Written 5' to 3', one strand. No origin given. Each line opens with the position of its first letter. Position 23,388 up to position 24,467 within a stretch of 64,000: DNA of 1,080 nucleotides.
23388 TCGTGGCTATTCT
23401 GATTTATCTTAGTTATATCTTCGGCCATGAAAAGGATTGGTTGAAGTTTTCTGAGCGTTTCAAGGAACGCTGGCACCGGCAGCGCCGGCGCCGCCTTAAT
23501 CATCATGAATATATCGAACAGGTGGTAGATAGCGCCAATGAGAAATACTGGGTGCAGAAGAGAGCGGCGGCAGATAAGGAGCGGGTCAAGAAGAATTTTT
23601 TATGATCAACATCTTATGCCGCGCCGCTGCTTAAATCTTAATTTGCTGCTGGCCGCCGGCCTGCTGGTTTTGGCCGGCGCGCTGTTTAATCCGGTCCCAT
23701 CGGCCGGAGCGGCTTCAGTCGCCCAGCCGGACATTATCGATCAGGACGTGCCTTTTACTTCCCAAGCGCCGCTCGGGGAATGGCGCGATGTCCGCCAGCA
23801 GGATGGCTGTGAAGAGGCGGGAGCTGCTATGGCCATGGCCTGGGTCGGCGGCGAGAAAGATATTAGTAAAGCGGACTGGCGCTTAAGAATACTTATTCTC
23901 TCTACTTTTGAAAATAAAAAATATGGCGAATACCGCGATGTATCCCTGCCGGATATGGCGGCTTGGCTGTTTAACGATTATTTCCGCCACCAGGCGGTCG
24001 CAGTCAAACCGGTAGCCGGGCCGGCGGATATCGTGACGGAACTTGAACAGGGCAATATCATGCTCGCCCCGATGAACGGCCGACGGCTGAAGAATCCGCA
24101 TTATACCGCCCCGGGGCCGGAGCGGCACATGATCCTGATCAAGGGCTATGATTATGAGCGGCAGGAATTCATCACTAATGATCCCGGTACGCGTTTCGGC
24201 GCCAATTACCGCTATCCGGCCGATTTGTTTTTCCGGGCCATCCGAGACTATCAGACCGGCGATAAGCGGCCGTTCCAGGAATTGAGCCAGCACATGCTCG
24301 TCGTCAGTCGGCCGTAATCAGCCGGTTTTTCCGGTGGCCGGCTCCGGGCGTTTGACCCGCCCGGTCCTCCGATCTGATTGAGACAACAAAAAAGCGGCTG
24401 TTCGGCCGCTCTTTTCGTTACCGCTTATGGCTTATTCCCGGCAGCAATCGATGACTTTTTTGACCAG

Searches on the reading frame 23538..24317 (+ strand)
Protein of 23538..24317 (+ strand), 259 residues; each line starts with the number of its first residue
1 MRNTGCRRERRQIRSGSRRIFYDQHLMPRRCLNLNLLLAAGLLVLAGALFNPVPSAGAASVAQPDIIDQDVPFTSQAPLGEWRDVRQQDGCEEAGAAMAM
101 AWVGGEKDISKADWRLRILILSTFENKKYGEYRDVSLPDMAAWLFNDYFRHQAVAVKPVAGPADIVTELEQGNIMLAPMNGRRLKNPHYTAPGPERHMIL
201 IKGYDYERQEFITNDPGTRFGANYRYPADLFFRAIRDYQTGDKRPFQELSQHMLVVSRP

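Call 60: search_protein_families(library=pfam, proteins=[window:23538-24317:+], max_evalue=0.001)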
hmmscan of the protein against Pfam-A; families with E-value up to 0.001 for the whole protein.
window:23538-24317:+ (259 aa): 1 family
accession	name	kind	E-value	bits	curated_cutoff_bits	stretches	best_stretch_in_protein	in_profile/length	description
PF13529.12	Peptidase_C39_2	-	1.8e-07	32.2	24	1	69-216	1-142/143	Peptidase_C39 like family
